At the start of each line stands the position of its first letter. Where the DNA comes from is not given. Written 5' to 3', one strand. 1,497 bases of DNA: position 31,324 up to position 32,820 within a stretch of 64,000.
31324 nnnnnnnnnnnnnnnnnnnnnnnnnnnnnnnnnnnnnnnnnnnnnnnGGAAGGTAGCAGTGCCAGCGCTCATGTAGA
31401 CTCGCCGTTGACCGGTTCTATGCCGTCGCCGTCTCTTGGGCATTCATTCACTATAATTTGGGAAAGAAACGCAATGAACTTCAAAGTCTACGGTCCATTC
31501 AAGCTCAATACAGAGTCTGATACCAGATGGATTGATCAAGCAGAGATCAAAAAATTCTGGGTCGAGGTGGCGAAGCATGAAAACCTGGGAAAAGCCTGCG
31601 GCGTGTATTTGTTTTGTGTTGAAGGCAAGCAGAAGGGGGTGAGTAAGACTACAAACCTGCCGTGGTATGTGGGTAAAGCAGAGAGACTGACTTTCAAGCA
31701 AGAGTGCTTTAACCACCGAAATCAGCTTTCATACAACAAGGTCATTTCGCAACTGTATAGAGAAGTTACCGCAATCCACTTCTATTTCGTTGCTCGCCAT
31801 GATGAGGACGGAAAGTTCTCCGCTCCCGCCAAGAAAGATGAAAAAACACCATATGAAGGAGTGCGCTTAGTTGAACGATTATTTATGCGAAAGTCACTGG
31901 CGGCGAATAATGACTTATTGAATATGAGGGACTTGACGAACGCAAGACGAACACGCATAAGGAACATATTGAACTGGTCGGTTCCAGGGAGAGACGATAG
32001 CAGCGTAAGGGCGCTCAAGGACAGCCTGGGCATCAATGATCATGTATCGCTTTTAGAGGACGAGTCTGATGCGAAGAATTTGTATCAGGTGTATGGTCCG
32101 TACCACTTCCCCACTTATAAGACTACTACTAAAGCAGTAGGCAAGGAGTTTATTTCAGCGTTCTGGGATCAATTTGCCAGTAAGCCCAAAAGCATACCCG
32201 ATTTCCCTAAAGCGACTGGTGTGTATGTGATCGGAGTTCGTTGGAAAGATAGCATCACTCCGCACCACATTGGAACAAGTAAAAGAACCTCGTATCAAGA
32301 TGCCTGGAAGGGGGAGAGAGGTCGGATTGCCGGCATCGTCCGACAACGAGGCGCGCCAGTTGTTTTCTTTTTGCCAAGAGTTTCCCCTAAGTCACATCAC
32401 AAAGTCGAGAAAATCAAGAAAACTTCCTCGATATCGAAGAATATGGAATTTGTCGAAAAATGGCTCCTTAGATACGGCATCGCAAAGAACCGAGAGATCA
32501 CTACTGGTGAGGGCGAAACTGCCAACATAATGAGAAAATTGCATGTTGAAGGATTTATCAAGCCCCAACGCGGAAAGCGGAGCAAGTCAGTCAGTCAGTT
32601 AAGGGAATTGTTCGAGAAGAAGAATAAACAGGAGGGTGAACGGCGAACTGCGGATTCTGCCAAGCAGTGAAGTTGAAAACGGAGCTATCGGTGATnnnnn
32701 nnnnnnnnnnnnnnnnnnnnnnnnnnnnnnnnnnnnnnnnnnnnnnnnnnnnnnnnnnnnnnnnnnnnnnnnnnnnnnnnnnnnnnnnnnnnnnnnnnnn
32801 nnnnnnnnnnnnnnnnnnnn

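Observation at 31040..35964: Mobility-gene-free AT-rich island with one methyltransferase and two unrelated nuclease-fold proteins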

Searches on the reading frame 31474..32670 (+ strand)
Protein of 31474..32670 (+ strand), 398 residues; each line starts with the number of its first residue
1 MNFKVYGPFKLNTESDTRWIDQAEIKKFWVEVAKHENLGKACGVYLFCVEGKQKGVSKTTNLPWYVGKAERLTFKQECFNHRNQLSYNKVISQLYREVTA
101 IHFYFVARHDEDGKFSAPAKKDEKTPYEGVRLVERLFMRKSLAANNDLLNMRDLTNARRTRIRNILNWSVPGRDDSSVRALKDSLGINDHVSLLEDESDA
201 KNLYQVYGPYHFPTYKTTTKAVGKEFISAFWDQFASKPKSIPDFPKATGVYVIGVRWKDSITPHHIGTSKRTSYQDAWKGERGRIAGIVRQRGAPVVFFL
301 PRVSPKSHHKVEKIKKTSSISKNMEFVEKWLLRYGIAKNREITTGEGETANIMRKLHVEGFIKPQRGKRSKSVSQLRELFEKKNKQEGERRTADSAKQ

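Call 3: search_protein_families(library=pfam, proteins=[window:31474-32670:+], max_evalue=0.1)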
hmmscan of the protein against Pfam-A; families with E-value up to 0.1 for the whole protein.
window:31474-32670:+ (398 aa): 0 families

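Call 4: search_protein_families(library=padloc, proteins=[window:31474-32670:+], max_evalue=0.1)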
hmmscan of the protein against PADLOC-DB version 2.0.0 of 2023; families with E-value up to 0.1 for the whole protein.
window:31474-32670:+ (398 aa): 0 families

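Call 5: search_protein_families(library=ncbifam, proteins=[window:31474-32670:+], max_evalue=0.1)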
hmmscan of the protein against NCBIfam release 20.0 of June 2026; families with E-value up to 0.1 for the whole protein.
window:31474-32670:+ (398 aa): 0 families

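Call 6: search_solved_structures(query=window:31474-32670:+, max_evalue=10)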
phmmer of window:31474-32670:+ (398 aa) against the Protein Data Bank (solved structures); distinct sequences matched with E-value up to 10: 3.
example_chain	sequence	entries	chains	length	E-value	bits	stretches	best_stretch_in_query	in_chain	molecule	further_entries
7z2c_K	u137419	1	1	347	1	11.2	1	120-196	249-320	Kinesin-like protein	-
7z2a_K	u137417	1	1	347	1.1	11.1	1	120-196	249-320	Kinesin-8, putative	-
7z2b_K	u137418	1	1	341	1.2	11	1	120-196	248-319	Kinesin-8, putative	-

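Call 9: search_protein_families(library=phrogs, proteins=[window:31474-32670:+], max_evalue=0.1)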
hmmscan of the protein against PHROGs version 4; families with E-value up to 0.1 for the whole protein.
window:31474-32670:+ (398 aa): 1 family
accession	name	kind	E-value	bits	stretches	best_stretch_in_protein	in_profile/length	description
phrog_15376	-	unknown function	0.014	16.6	1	30-59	18-47/60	-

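Call 10: find_homologous_proteins(query=window:31474-32670:+, max_evalue=0.001)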
Query window:31474-32670:+ (398 aa): 61 proteins with E <= 0.001 among 2474 candidates.
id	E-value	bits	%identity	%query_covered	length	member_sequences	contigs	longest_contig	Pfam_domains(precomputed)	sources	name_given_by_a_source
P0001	8.1e-196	668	77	100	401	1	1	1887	-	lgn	-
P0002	3.2e-191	653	75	100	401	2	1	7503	-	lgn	-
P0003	3.6e-187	640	76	97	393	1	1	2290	-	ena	-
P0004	2.2e-186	637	74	99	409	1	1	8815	-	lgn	-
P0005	5.8e-182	623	74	95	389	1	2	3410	-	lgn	-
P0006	1.5e-180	618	74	95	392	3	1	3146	-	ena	-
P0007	1.4e-177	608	73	95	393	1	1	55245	-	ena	-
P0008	9.7e-175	599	71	95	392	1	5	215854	-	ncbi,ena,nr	ncbi:MAG: hypothetical protein OXG29_06795 [Gammaproteobacteria bacterium]|nr:hypothetical protein [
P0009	7.0e-172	590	70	95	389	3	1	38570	-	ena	-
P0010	7.5e-169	580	70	95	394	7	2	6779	-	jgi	-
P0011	1.6e-167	575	70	95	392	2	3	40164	-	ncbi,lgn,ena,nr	ncbi:MAG: hypothetical protein OXE51_06460 [Gammaproteobacteria bacterium]|nr:hypothetical protein [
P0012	4.4e-166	571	70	95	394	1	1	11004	-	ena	-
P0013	1.5e-147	510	69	84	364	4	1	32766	-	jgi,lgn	-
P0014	8.8e-141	487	76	73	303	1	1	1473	-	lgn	-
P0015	6.4e-129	448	58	93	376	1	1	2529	-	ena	-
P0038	4.6e-60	222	36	95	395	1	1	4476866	-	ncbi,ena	-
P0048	9.4e-58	214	36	95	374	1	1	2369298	-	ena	-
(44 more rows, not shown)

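Call 13: find_encoding_contigs(protein=P0008, flank=8000, max_places=3)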
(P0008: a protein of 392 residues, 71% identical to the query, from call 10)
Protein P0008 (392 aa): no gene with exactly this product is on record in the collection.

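Call 14: find_encoding_contigs(protein=P0038, flank=8000, max_places=3)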
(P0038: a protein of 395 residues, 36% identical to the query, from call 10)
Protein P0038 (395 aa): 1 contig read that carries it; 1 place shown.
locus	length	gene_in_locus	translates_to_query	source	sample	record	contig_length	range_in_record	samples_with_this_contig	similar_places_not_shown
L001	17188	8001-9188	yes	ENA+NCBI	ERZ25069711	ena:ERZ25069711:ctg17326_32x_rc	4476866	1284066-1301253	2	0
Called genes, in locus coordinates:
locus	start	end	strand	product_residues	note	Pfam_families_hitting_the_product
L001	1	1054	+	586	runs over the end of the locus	PF00528:BPD_transp_1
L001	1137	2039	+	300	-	PF00701:DHDPS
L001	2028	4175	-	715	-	PF06808:DctM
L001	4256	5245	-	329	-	PF12974:Phosphonate-bd (weak), PF16868:NMT1_3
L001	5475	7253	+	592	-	PF02776:TPP_enzyme_N, PF00205:TPP_enzyme_M, PF02775:TPP_enzyme_C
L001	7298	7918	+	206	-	PF13577:SnoaL_4, PF12680:SnoaL_2 (weak)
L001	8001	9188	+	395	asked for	-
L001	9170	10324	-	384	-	PF00465:Fe-ADH, PF13685:Fe-ADH_2, PF25137:ADH_Fe_C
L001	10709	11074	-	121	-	PF02311:AraC_binding, PF07883:Cupin_2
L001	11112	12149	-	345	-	PF01210:NAD_Gly3P_dh_N (weak), PF02558:ApbA, PF03721:UDPG_MGDP_dh_N (faint), PF08546:ApbA_C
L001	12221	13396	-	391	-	PF02771:Acyl-CoA_dh_N, PF02770:Acyl-CoA_dh_M, PF00441:Acyl-CoA_dh_1, PF08028:Acyl-CoA_dh_2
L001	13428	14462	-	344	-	PF08240:ADH_N, PF13649:Methyltransf_25 (faint), PF00107:ADH_zinc_N, PF13602:ADH_zinc_N_2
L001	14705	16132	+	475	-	-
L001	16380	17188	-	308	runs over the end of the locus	PF01063:Aminotran_4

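Call 15: find_encoding_contigs(protein=P0007, flank=8000, max_places=3)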
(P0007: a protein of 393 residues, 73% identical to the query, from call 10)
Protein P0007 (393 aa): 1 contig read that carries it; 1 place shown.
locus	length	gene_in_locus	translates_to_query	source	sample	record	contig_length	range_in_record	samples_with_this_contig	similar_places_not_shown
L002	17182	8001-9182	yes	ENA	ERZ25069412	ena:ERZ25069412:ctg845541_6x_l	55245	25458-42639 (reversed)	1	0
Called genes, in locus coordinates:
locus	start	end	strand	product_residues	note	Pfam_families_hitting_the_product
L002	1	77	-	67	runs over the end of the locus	-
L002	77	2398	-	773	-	-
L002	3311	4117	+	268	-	-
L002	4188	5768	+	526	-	-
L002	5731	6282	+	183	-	PF03781:FGE-sulfatase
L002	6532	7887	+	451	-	PF01555:N6_N4_Mtase, PF01844:HNH, PF14279:HNH_5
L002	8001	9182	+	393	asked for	-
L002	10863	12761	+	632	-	PF13623:SurA_N_2, PF13624:SurA_N_3, PF13145:Rotamase_2, PF13616:Rotamase_3, PF00639:Rotamase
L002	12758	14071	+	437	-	PF00375:SDF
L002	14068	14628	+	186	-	PF00881:Nitroreductase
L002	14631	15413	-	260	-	PF00106:adh_short, PF13561:adh_short_C2, PF23441:SDR (weak)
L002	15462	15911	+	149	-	PF00075:RNase_H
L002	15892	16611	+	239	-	PF00929:RNase_T, PF16473:Rv2179c-like (weak)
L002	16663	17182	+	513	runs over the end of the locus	PF06450:NhaB, PF03600:CitMHS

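Call 16: find_encoding_contigs(protein=P0011, flank=8000, max_places=3)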
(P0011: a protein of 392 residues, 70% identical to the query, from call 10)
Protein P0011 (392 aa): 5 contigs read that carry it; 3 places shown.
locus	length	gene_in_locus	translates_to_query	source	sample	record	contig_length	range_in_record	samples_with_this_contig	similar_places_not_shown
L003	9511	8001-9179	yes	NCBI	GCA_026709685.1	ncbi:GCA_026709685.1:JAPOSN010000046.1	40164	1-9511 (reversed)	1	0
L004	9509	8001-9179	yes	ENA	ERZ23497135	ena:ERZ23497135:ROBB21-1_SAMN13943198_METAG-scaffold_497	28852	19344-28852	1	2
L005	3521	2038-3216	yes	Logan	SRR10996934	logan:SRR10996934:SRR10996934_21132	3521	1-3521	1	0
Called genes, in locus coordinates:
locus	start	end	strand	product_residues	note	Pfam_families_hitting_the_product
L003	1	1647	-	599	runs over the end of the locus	PF02518:HATPase_c (weak), PF13589:HATPase_c_3, PF01119:DNA_mis_repair, PF08676:MutL_C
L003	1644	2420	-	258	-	PF11967:RecO_N, PF02565:RecO_C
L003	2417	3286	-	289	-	PF00009:GTP_EFTU, PF00350:Dynamin_N (faint), PF01926:MMR_HSR1, PF02421:FeoB_N, PF03193:RsgA_GTPase (faint), PF04548:AIG1, PF07650:KH_2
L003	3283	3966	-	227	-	PF14622:Ribonucleas_3_3, PF00636:Ribonuclease_3, PF00035:dsrm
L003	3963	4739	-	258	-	PF10502:Peptidase_S26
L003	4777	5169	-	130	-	PF07254:Cpta_toxin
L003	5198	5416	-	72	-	PF03937:Sdh5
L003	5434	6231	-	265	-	PF13085:Fer2_3, PF13183:Fer4_8, PF13237:Fer4_10, PF13534:Fer4_17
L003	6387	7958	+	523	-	PF03190:Thioredox_DsbH (weak), PF13098:Thioredoxin_2, PF13899:Thioredoxin_7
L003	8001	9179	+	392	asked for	-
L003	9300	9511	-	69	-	?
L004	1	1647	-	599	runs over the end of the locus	PF02518:HATPase_c (weak), PF13589:HATPase_c_3, PF01119:DNA_mis_repair, PF08676:MutL_C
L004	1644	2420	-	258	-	PF11967:RecO_N, PF02565:RecO_C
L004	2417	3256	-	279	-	PF00009:GTP_EFTU, PF00350:Dynamin_N (faint), PF01926:MMR_HSR1, PF02421:FeoB_N, PF03193:RsgA_GTPase (faint), PF04548:AIG1, PF07650:KH_2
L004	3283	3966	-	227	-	PF14622:Ribonucleas_3_3, PF00636:Ribonuclease_3, PF00035:dsrm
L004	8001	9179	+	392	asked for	-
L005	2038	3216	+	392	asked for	-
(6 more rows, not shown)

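Call 17: find_encoding_contigs(protein=P0048, flank=8000, max_places=3)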
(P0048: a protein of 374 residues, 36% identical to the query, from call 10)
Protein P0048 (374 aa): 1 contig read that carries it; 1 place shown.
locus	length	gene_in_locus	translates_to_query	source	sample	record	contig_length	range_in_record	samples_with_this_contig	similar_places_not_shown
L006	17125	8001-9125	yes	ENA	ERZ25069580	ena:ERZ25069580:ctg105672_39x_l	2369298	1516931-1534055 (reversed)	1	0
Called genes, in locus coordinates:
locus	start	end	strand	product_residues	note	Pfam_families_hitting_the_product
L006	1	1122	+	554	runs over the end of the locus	PF00743:FMO-like, PF01266:DAO (weak), PF03486:HI0933_like (faint), PF07992:Pyr_redox_2, PF13450:NAD_binding_8, PF13738:Pyr_redox_3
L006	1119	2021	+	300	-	PF00701:DHDPS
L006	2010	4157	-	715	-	PF06808:DctM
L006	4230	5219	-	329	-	PF12974:Phosphonate-bd, PF16868:NMT1_3, PF09084:NMT1 (weak)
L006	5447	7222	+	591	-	PF02776:TPP_enzyme_N, PF00205:TPP_enzyme_M, PF02775:TPP_enzyme_C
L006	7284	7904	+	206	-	PF13577:SnoaL_4, PF12680:SnoaL_2 (weak)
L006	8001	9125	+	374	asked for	-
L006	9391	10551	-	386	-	PF00465:Fe-ADH, PF13685:Fe-ADH_2 (weak), PF25137:ADH_Fe_C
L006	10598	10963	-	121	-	PF02311:AraC_binding, PF07883:Cupin_2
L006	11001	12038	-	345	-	PF01210:NAD_Gly3P_dh_N (weak), PF02254:TrkA_N (weak), PF02558:ApbA, PF08546:ApbA_C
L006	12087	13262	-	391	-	PF02771:Acyl-CoA_dh_N, PF02770:Acyl-CoA_dh_M, PF00441:Acyl-CoA_dh_1, PF08028:Acyl-CoA_dh_2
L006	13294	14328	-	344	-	PF08240:ADH_N, PF00107:ADH_zinc_N, PF13602:ADH_zinc_N_2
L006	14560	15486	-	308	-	PF01063:Aminotran_4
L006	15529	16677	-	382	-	PF02771:Acyl-CoA_dh_N, PF02770:Acyl-CoA_dh_M (weak), PF00441:Acyl-CoA_dh_1, PF08028:Acyl-CoA_dh_2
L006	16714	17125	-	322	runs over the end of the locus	PF00701:DHDPS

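Call 38: predict_structure(alignment_id=A3)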
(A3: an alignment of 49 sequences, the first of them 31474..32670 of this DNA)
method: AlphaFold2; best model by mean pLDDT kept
length: 398 residues; sequences in the alignment: 49
mean_pLDDT: 86.6   pTM: 0.81
mean pLDDT of the five models: 86.6, 85.5, 85.4, 85.3, 83.5
residues with pLDDT >= 90: 222; 70-90: 136; 50-70: 27; < 50: 13
segments of 3 or more residues with pLDDT < 50: 386-398
pLDDT, mean of each block of 10 residues (from residue 1): 95 74 93 91 96 92 95 95 95 93 96 90 77 91 89 85 91 92 91 74 92 73 85 70 82 95 94 88 89 94 82 80 91 91 84 90 88 95 54 42
secondary structure, 60 per line:
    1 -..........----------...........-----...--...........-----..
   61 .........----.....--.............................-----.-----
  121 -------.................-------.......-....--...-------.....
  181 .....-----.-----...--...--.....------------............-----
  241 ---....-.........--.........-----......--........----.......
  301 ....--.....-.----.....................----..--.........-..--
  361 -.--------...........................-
elements in order: E2-11 H22-32 E43-53 E59-69 H74-78 H81-94 E95-109 H128-144 H152-158 E160-163 E166-168 H176-185 E202-204 E207-211 H224-235 E249-257 E260-268 H274-279 H282-289 E294-304 E307-311 H318-338 H347-355 H371-397

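Call 41: fold_search(model_id=the predicted structure, library=pdb)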
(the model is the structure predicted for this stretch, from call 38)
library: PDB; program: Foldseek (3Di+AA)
matches with E <= 10: 313; with E <= 0.001: 0
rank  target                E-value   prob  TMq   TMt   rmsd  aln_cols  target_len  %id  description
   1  6hek_A                5.8e-02  0.03  0.08  0.07  30.3       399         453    8  Structure of human USP28 bound to Ubiquitin-PA (released 2019-03-27)
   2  6h4i_A                1.0e-01  0.04  0.11  0.10  29.8       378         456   13  Usp28 catalytic domain apo (released 2019-03-27)
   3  6yra_A                1.5e-01  0.15  0.13  0.08  13.6       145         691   12  Crystal structure of ATP-dependent caprolactamase from Pseudomonas jessenii (released 2021-04-21)
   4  8p1q_A                1.5e-01  0.02  0.09  0.08  29.6       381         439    9  USP28 in complex with FT206 (released 2024-05-22)
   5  3lfv_B                2.1e-01  0.04  0.12  0.12  20.4       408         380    9  crystal structure of unliganded PDE5A GAF domain (released 2010-09-22)
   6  6hek_C                2.4e-01  0.02  0.09  0.08  28.5       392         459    9  Structure of human USP28 bound to Ubiquitin-PA (released 2019-03-27)
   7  3mf0_B                3.6e-01  0.04  0.14  0.15  19.3       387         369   10  Crystal structure of PDE5A GAF domain (89-518) (released 2010-09-22)
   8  5l9w_b                4.1e-01  0.10  0.16  0.11  13.8       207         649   13  Crystal structure of the Apc core complex (released 2017-01-18)
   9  8rex_C                4.1e-01  0.04  0.09  0.14  18.1       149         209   12  CryoEM structure of mouse GARP-lTGFbeta1 in complex with a Fab fragment derived from an activating antibody. (released 2025-06-25)
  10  9ekb_C                4.3e-01  0.11  0.12  0.24   9.6       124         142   13  Cryo-EM structure of apo-form human DNA polymerase delta (released 2025-02-05)
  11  9k4f_A                4.9e-01  0.05  0.09  0.04  19.2       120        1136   15  SuperFi Cas9 - mismatch 22nt sgRNA - DNA ternary complex class2 (released 2025-10-22)
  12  7s37_P                5.2e-01  0.04  0.10  0.05  26.6       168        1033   12  Cas9:sgRNA (S. pyogenes) in the open-protein conformation (released 2022-04-20)
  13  9b2k_P                5.2e-01  0.03  0.10  0.05  27.5       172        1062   10  SpCas9 with dual-guide RNA in open conformation (released 2025-03-26)
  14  7aih_A                5.9e-01  0.02  0.06  0.06  25.0       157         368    8  The Large subunit of the Kinetoplastid mitochondrial ribosome (released 2021-04-28)
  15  4zt9_A                6.2e-01  0.03  0.10  0.04  20.7       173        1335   14  Nuclease-inactive Streptococcus pyogenes Cas9 (D10A/H840A, dCas9) in complex with single-guide RNA at 3.1 Angstrom res (released 2015-07-08)
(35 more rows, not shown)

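Call 44: search_protein_families(library=pfam, alignment_id=A3, max_evalue=10)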
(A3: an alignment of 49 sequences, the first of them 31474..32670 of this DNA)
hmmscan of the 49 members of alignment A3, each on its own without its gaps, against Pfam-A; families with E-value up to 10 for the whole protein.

A. member 1, window:31474-32670:+ (398 aa): 0 families

B. families by the number of members that match (of 49 scanned): 21 families
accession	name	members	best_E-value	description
PF14509.12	GH97_C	2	0.024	Glycosyl-hydrolase 97 C-terminal, oligomerisation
PF13426.13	PAS_9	2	0.13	PAS domain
PF20237.3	DUF6594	1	0.0035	Family of unknown function (DUF6594)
PF14526.11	Cass2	1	0.0065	Integron-associated effector binding protein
PF14497.11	GST_C_3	1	0.017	Glutathione S-transferase, C-terminal domain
PF17808.7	fn3_PAP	1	0.024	Fn3-like domain from Purple Acid Phosphatase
PF17288.8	Terminase_3C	1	0.05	Terminase RNAseH like domain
PF00502.25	Phycobilisome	1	0.053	Phycobilisome protein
PF13204.13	Apiosidase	1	0.06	Apiosidase-like, catalytic domain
PF06983.19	3-dmu-9_3-mt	1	0.061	3-demethylubiquinone-9 3-methyltransferase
PF19872.4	DUF6345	1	0.066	Family of unknown function (DUF6345)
PF23509.1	MSMEG_3727_PQQ-assoc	1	0.081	MSMEG_3727, PQQ-associated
PF20824.2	Cmr2_hel_dom2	1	0.082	CRISPR RNA silencing complex Cmr2 subunit, second helical domain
PF11661.13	DUF2986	1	0.091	Protein of unknown function (DUF2986)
PF17507.7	DUF5439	1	0.13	Family of unknown function (DUF5439)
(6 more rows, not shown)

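Call 53: fold_search(model_id=the predicted structure, library=viral)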
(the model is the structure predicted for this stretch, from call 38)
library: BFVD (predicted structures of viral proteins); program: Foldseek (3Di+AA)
matches with E <= 10: 516; with E <= 0.001: 1
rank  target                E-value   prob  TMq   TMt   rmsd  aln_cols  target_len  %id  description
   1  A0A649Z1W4            3.7e-04  0.69  0.18  0.17  22.4       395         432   10  (no name in the UniProt tables at hand)
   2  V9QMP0                4.4e-03  0.41  0.18  0.19  20.8       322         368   10  Uncharacterized protein [Ostreid herpesvirus 1]
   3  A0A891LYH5            2.0e-02  0.23  0.15  0.16  20.7       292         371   12  Uncharacterized protein [Fowlpox virus]
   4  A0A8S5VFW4            6.8e-02  0.08  0.09  0.13  20.4       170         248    9  Uncharacterized protein [Siphoviridae sp. ct3R43]
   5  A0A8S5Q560            8.6e-02  0.25  0.12  0.24  12.3       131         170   13  Gamma-delta Resolvase/DNA Complex, site-specific, recombination, flat interface.4A [Siphoviridae sp. ctQqU1]
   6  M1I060                9.2e-02  0.63  0.18  0.26   7.5       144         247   13  (no name in the UniProt tables at hand)
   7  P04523                1.2e-01  0.15  0.12  0.12  18.3       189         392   13  DNA replication protein [Enterobacteria phage T4]
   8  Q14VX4                1.4e-01  0.04  0.12  0.14  24.9       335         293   10  ORF132 [Ranid herpesvirus 2]
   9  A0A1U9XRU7            1.7e-01  0.09  0.08  0.22  18.4       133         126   16  RNA-dependent RNA polymerase (Fragment) [Mamastrovirus sp.]
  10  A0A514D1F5            2.1e-01  0.13  0.12  0.23  12.7       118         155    8  Uncharacterized protein (Fragment) [Riboviria sp.]
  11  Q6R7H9                2.1e-01  0.07  0.14  0.20  19.6       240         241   10  Uncharacterized protein ORF45 [Ostreid herpesvirus 1 (isolate France)]
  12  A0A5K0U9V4            2.1e-01  0.04  0.09  0.07  22.7       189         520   12  Uncharacterized protein [Yasminevirus sp. GU-2018]
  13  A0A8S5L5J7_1          2.5e-01  0.08  0.16  0.09  22.4       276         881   10  DNA polymerase B [MELD virus sp.]
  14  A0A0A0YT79            2.5e-01  0.07  0.11  0.18  17.3       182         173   12  Uncharacterized protein [Citrobacter phage Moon]
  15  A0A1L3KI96            2.8e-01  0.04  0.10  0.07  16.0       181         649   15  Uncharacterized protein [Beihai levi-like virus 12]
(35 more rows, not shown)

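Call 56: search_protein_representatives(alignment_id=A3)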
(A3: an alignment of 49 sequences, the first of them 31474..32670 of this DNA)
Query: 49 sequences, 381 profile positions. Proteins with E-value up to 0.001 (for the whole library): 1333; up to 1e-10: 736; up to 1e-30: 60. The best 150 are listed.
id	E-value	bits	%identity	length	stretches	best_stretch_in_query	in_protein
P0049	2.0e-161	553.6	-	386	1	1-380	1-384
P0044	1.4e-147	508.1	-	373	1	1-380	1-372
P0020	2.9e-140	484.0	-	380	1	1-380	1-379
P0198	1.3e-136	472.0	-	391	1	1-380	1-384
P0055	3.2e-136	470.7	-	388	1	1-380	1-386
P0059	9.0e-131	452.7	-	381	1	1-292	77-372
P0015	1.1e-129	449.2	-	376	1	1-369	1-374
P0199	3.9e-115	401.3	-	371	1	1-300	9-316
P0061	4.9e-113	394.4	-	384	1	1-380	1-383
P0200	2.3e-109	382.3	-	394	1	1-380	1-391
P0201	1.7e-96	340.0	-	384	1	1-379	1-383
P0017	3.7e-80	286.2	-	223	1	1-217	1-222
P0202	1.2e-79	284.5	-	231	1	157-380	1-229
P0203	9.0e-70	252.0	-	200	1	49-240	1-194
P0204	6.5e-69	249.1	-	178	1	1-187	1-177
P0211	8.5e-43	163.2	-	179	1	1-188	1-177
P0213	1.9e-41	158.7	-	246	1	1-188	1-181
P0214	1.9e-38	148.8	-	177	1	1-184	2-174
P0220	2.5e-35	138.6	-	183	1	1-185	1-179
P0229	2.2e-33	132.2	-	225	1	1-191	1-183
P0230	2.4e-33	132.1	-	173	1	1-185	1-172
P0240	6.7e-32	127.3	-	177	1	1-185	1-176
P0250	1.1e-30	123.4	-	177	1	1-188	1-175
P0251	1.3e-30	123.1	-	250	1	1-163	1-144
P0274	4.3e-29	118.1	-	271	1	2-189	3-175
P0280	1.1e-28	116.7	-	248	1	2-186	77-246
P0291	5.7e-28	114.4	-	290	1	2-186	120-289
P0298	1.6e-27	112.9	-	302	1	2-230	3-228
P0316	2.2e-26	109.1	-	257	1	2-184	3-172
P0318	2.9e-26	108.8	-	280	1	3-195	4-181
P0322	3.4e-26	108.5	-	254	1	2-187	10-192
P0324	4.2e-26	108.2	-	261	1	1-169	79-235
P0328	5.4e-26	107.9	-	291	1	1-192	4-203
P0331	5.7e-26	107.8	-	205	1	3-199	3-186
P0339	1.4e-25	106.5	-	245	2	3-191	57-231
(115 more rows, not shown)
